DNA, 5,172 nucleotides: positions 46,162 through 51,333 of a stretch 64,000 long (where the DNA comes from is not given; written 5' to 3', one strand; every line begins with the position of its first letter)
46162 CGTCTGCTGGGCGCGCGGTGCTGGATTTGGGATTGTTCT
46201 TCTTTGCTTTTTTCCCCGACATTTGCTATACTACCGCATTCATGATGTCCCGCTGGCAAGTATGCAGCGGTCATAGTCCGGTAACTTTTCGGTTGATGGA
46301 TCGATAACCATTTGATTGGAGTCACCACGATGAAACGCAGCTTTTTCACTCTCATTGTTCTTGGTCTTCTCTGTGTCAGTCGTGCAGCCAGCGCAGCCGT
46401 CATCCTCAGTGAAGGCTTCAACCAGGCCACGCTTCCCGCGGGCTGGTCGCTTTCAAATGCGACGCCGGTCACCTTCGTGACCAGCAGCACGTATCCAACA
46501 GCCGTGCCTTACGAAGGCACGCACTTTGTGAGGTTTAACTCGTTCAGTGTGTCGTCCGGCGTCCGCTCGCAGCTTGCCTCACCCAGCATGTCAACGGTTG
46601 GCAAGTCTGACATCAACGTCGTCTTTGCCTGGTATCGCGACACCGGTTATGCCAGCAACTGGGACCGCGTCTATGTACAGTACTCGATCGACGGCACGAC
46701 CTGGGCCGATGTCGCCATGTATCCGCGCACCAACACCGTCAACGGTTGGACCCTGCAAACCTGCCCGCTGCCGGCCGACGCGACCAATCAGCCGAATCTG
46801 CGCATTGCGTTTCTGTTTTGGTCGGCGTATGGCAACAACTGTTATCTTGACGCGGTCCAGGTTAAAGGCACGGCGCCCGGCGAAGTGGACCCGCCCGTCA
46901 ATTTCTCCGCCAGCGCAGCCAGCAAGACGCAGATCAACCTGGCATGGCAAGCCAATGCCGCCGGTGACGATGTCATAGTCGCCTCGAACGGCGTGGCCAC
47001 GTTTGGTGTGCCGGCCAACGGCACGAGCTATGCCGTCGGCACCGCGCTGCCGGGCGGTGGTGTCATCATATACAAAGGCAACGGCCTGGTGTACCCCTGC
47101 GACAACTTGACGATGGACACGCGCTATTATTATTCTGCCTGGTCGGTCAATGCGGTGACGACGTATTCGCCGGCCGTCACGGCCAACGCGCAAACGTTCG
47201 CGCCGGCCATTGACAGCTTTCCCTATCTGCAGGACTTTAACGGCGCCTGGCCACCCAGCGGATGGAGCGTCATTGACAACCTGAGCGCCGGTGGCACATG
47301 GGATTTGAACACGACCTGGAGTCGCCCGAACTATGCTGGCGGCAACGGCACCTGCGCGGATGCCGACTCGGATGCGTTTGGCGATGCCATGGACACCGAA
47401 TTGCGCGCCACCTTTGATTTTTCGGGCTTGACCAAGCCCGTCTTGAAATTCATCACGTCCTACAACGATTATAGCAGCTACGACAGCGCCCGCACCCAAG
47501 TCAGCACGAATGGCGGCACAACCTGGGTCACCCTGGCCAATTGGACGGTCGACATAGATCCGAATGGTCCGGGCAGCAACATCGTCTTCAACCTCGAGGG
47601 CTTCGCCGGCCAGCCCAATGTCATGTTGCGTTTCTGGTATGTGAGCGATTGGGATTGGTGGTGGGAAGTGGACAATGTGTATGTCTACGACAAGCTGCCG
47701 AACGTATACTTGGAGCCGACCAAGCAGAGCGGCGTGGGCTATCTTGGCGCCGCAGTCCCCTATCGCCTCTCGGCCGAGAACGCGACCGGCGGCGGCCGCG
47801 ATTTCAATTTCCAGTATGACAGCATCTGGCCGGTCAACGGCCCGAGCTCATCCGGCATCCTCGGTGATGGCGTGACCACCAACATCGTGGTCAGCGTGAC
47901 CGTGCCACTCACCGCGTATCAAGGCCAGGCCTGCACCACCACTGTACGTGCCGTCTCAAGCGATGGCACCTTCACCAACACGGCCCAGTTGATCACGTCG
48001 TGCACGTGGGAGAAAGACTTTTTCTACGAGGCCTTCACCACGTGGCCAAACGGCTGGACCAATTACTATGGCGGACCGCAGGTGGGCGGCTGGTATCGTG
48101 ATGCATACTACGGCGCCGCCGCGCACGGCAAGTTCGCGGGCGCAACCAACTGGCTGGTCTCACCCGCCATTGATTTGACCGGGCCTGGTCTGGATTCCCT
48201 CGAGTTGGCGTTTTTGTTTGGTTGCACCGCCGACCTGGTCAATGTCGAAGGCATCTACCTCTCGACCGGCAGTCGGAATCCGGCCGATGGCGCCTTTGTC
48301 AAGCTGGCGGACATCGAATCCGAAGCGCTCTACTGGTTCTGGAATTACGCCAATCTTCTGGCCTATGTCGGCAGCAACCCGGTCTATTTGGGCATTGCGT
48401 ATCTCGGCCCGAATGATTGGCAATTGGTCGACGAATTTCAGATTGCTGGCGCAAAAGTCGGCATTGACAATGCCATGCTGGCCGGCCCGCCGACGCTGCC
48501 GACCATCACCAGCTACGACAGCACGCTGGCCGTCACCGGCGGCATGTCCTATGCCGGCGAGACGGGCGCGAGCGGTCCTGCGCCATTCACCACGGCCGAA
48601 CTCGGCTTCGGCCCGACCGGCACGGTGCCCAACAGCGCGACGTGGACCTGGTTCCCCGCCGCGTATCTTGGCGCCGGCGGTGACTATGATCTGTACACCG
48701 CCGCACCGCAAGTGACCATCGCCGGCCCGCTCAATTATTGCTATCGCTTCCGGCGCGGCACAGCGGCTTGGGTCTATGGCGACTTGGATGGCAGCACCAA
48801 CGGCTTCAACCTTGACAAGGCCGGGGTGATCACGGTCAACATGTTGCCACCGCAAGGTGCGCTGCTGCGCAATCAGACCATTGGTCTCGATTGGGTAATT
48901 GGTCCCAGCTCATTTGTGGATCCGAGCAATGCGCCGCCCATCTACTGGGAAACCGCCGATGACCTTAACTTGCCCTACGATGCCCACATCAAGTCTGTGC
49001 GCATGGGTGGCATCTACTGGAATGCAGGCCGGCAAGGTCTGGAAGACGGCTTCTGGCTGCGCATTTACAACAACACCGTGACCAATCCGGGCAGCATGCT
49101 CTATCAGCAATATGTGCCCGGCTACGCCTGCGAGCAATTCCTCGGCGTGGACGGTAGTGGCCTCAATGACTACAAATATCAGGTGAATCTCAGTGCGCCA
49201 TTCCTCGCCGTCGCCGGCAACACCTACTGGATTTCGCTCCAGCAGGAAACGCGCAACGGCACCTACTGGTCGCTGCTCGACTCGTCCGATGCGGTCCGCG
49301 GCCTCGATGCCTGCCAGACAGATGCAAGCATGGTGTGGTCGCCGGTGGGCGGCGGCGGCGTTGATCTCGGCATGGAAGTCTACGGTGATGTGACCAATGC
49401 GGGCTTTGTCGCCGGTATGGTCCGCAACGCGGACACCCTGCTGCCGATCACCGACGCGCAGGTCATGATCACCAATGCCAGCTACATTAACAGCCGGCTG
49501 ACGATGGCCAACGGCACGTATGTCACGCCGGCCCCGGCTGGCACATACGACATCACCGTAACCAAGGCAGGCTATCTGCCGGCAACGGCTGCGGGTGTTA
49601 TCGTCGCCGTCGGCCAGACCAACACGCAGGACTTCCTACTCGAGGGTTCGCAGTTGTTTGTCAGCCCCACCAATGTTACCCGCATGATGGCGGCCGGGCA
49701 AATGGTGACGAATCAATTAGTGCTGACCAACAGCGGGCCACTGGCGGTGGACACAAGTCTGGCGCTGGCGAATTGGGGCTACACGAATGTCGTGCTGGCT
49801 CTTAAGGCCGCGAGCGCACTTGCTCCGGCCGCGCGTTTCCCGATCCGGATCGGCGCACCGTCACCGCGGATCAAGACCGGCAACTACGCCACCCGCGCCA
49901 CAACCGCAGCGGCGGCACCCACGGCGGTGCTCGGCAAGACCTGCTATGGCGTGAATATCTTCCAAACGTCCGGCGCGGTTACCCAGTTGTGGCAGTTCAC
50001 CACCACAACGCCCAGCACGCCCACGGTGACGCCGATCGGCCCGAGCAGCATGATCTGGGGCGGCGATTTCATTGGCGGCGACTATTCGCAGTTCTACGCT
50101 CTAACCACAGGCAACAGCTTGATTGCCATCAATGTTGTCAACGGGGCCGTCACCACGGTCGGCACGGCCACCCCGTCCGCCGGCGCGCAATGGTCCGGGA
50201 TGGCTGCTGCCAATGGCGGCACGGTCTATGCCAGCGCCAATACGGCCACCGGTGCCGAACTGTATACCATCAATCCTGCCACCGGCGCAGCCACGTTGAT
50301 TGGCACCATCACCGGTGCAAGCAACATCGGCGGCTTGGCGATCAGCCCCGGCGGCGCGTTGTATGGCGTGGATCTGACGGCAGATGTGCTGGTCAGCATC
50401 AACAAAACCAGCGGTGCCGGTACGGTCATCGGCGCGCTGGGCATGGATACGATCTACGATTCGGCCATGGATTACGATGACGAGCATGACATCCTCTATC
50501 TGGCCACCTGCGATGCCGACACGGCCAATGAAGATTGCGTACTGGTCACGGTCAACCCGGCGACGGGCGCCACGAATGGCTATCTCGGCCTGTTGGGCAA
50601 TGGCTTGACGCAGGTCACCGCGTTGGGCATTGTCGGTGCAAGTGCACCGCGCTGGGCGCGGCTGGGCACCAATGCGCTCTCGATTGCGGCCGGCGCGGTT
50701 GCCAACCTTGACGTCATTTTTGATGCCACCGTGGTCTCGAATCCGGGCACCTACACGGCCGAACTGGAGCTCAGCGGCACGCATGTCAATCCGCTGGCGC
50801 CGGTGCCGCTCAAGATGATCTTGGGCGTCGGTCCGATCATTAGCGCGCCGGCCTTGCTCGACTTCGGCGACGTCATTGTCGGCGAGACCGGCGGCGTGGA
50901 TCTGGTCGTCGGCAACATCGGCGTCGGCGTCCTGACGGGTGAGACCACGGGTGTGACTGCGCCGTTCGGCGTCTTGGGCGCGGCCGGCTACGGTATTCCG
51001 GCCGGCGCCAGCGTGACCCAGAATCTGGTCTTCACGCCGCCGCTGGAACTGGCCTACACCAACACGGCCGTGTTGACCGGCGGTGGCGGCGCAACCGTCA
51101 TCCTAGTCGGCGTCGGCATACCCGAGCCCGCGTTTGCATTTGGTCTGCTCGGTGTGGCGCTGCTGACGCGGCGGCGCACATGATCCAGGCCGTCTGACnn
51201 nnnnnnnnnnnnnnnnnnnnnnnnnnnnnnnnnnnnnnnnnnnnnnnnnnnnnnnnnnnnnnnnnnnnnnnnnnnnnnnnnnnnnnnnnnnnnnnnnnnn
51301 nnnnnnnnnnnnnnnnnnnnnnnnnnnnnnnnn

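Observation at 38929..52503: Surface-protein locus: gingipain-family protease, two giant PEP-CTERM paralogues and a secreted C39-like cysteine peptidase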

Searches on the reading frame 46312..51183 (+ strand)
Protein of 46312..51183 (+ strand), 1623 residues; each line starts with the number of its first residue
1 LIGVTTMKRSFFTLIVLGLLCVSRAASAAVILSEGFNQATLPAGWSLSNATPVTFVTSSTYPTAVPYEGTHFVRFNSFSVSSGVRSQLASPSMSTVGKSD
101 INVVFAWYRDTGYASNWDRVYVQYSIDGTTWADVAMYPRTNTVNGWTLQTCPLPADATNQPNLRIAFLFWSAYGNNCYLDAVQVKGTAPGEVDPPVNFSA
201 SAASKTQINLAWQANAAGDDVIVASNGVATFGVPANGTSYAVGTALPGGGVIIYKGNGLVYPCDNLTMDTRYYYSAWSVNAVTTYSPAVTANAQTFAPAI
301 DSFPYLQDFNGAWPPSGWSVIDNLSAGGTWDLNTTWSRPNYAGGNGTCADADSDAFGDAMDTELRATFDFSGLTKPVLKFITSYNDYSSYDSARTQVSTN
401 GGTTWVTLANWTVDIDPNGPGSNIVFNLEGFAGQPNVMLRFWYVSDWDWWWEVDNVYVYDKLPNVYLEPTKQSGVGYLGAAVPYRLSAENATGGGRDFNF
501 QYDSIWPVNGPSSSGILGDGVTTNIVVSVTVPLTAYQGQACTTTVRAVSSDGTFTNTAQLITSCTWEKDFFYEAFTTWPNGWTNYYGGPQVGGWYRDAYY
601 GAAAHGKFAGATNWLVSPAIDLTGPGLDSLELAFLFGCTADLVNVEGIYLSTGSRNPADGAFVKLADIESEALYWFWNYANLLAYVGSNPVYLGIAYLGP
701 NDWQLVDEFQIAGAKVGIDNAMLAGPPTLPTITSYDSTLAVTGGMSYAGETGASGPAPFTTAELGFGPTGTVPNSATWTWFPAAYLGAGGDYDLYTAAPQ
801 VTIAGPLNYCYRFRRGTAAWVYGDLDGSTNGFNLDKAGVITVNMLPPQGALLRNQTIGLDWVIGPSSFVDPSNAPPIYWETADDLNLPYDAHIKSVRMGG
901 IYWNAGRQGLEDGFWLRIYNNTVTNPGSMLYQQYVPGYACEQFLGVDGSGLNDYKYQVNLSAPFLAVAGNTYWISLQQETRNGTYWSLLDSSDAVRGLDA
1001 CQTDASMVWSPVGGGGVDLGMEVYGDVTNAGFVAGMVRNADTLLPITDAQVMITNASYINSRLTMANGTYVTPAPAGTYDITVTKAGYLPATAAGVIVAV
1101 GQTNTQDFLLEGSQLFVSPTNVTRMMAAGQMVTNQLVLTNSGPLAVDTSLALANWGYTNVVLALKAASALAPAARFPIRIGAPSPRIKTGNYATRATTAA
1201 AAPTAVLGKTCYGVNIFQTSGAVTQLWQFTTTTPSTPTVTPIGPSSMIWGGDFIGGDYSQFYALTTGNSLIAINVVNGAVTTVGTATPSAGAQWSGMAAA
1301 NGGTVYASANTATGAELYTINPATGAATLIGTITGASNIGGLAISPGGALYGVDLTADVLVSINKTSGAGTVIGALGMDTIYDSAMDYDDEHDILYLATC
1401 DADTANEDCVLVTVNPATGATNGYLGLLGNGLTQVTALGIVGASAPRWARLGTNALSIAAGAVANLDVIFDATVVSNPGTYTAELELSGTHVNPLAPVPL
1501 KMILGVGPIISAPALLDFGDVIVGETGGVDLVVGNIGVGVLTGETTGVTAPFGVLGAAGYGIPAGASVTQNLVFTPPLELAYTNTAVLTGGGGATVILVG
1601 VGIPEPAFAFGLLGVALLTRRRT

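Call 5: search_protein_families(library=pfam, proteins=[window:46312-51183:+], max_evalue=0.01)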
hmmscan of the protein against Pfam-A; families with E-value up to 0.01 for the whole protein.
window:46312-51183:+ (1623 aa): 4 families
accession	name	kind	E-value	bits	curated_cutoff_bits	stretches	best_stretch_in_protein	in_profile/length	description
PF13620.12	CarboxypepD_reg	-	8.5e-11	42.5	32.3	1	1033-1110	2-81/82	Carboxypeptidase regulatory-like domain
PF14339.12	DUF4394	-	1.3e-07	31.7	29.6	1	1303-1343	188-230/230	Domain of unknown function (DUF4394)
PF21471.3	Reelin_subrepeat-B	-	1.1e-05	25.7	27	0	116-160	56-100/127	Reelin subrepeat B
PF20773.4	InhA-like_MAM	-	0.00046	20.2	26.9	1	357-446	46-147/191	Immune inhibitor A-like, MAM domain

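Call 6: search_protein_families(library=ncbifam, proteins=[window:46312-51183:+], max_evalue=0.01)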
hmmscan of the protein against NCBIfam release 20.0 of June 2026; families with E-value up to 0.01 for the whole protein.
window:46312-51183:+ (1623 aa): 0 families

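Call 49: find_homologous_proteins(query=window:46312-51183:+, region=300-1030, max_evalue=1e-10)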
Query window:46312-51183:+, residues 300-1030 (731 aa): 22 proteins with E <= 1e-10 among 8000 candidates.
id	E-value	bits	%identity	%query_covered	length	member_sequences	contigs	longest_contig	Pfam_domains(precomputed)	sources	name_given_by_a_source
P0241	0.0e+0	1705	100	100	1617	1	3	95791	PF13620.13,PF21471.4,PF14339.13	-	-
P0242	0.0e+0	1375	80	100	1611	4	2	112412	PF13620.13,PF14339.13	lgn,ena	-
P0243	0.0e+0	1353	79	100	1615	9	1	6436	PF13620.13,PF14339.13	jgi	jgi:hypothetical protein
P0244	0.0e+0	1190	73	96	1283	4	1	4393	PF13620.13,PF14339.13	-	-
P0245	0.0e+0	1122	68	100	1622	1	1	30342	PF15780.12,PF13620.13,PF21471.4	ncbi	-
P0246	4.9e-225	767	52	100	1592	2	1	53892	PF00629.31,PF13620.13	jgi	-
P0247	1.4e-215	736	51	100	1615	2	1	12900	PF00629.31,PF13620.13,PF14339.13,PF22544.3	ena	-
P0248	3.8e-210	718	49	100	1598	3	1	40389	PF00629.31,PF13620.13,PF14339.13,PF22544.3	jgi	-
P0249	6.9e-206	704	48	100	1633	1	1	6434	PF13715.13,PF21959.3,PF13620.13,PF14339.13,PF22544.3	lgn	-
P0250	9.5e-202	690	53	82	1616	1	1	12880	PF13715.13,PF00629.31,PF13620.13,PF14339.13,PF22544.3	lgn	-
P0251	5.8e-194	665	51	88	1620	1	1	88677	PF13715.13,PF00629.31,PF13620.13,PF21471.4,PF22544.3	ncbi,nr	ncbi:MAG: choice-of-anchor J domain-containing protein [bacterium]|nr:choice-of-anchor J domain-cont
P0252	3.9e-175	602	44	100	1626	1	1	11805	PF00629.31,PF13620.13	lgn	-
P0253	1.0e-143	499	42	100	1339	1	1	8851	PF00629.31,PF21959.3,PF13620.13,PF14339.13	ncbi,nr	ncbi:hypothetical protein GX586_12510, partial [bacterium]|nr:hypothetical protein [bacterium]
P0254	1.4e-128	448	38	100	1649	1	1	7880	PF00629.31,PF13620.13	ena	-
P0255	1.5e-49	187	45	21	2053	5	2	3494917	PF19190.7,PF13715.13,PF13620.13,PF00082.28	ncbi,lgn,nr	ncbi:MAG: S8 family serine peptidase [Pseudomonadota bacterium]|nr:MAG: S8 family serine peptidase [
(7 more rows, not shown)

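Call 50: find_encoding_contigs(protein=P0245, flank=8000, max_places=1)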
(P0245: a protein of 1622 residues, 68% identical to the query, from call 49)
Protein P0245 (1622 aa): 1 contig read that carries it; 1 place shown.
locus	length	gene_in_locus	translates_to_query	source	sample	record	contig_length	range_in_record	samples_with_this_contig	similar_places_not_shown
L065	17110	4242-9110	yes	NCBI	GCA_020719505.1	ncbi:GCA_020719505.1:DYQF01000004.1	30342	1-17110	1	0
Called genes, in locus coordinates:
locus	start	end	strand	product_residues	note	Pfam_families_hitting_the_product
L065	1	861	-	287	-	?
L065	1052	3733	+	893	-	PF08126:Propeptide_C25 (weak), PF01364:Peptidase_C25, PF00932:LTD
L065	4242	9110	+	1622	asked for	PF21471:Reelin_subrepeat-B (faint), PF13620:CarboxypepD_reg, PF15780:ASH (faint)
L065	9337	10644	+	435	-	PF13529:Peptidase_C39_2 (weak)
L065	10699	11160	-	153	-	PF00137:ATP-synt_C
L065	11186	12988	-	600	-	-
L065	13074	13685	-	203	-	PF01813:ATP-synt_D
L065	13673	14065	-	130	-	-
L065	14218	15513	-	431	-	PF02874:ATP-synt_ab_N, PF00006:ATP-synt_ab, PF22919:ATP-synt_VA_C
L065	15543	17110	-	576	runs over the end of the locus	PF02874:ATP-synt_ab_N, PF16886:ATP-synt_ab_Xtn, PF00006:ATP-synt_ab, PF22919:ATP-synt_VA_C (weak)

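Call 51: find_encoding_contigs(protein=P0246, flank=8000, max_places=1)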
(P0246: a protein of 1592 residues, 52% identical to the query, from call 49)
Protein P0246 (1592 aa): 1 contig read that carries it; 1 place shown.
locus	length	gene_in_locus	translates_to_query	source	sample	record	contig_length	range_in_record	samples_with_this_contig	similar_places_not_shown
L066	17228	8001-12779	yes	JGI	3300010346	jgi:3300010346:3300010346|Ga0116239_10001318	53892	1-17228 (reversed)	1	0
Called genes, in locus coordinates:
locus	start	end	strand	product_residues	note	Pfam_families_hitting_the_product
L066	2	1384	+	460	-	PF00860:Xan_ur_permease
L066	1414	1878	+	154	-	-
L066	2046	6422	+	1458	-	PF05345:He_PIG (weak), PF13927:Ig_3 (faint)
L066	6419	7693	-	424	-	-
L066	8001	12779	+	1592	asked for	PF00629:MAM (faint), PF13620:CarboxypepD_reg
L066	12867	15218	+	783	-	PF25470:DUF7901 (weak)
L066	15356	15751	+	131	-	-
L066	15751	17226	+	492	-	?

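Call 52: find_encoding_contigs(protein=P0251, flank=8000, max_places=1)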
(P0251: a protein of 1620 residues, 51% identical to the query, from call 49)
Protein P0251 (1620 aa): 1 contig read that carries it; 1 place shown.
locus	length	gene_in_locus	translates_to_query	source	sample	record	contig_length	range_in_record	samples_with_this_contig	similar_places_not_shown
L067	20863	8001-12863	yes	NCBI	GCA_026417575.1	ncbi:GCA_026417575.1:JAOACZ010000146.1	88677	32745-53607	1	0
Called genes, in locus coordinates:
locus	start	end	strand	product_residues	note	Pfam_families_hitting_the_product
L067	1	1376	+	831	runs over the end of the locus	PF00759:Glyco_hydro_9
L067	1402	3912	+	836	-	PF24517:CBM96 (faint), PF25788:Ig_Rha78A_N (weak)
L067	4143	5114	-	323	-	PF00248:Aldo_ket_red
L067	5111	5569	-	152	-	PF01957:NfeD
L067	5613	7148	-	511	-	PF13522:GATase_6, PF13537:GATase_7, PF00156:Pribosyltran (faint)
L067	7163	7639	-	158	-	PF04519:Bactofilin (weak)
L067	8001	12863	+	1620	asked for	PF00629:MAM (faint), PF21471:Reelin_subrepeat-B (faint), PF22544:HYDIN_VesB_CFA65-like_Ig (faint), PF13620:CarboxypepD_reg, PF13715:CarbopepD_reg_2 (weak)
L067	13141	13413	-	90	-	PF20114:DUF6504 (weak)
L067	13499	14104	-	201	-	PF01726:LexA_DNA_bind, PF00717:Peptidase_S24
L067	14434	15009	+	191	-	PF01923:Cob_adeno_trans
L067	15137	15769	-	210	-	-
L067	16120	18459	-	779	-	PF03636:Glyco_hydro_65N, PF03632:Glyco_hydro_65m, PF03633:Glyco_hydro_65C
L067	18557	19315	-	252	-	-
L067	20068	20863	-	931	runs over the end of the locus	PF00082:Peptidase_S8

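Call 53: find_encoding_contigs(protein=P0248, flank=8000, max_places=1)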
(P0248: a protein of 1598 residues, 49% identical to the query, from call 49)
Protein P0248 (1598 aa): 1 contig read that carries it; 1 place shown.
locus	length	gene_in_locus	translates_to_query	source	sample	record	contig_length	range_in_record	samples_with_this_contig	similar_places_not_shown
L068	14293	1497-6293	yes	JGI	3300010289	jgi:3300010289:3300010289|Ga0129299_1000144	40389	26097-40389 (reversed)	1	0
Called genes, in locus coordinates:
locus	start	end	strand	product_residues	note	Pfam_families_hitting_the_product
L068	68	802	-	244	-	-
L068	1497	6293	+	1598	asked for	PF00629:MAM (faint), PF13620:CarboxypepD_reg, PF22544:HYDIN_VesB_CFA65-like_Ig (faint), PF14339:DUF4394 (faint)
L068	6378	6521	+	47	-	-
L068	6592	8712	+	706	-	-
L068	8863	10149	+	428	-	-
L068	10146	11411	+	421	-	PF00171:Aldedh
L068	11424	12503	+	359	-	PF01321:Creatinase_N, PF00557:Peptidase_M24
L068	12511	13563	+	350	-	PF07885:Ion_trans_2, PF02254:TrkA_N, PF02080:TrkA_C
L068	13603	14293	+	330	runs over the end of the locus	PF00571:CBS, PF01769:MgtE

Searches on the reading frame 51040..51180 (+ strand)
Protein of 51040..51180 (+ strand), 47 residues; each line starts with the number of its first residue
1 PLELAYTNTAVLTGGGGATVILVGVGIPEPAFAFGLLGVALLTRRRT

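Call 63: search_protein_families(library=ncbifam, proteins=[window:51040-51180:+], max_evalue=10)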
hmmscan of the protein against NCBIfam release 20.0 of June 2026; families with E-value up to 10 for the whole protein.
seq(47 aa): 3 families
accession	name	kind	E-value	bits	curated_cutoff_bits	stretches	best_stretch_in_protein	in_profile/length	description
TIGR03382.1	GC_trans_RRR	domain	0.024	15.3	15.85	1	30-46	10-26/27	MYXO-CTERM sorting domain-containing protein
NF033554.9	floc_PepA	equivalog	0.09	12.6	80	1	8-47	222-261/261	flocculation-associated PEP-CTERM protein PepA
TIGR03901.2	MYXO-CTERM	domain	0.32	11.4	20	1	26-46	14-32/34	MYXO-CTERM sorting domain-containing protein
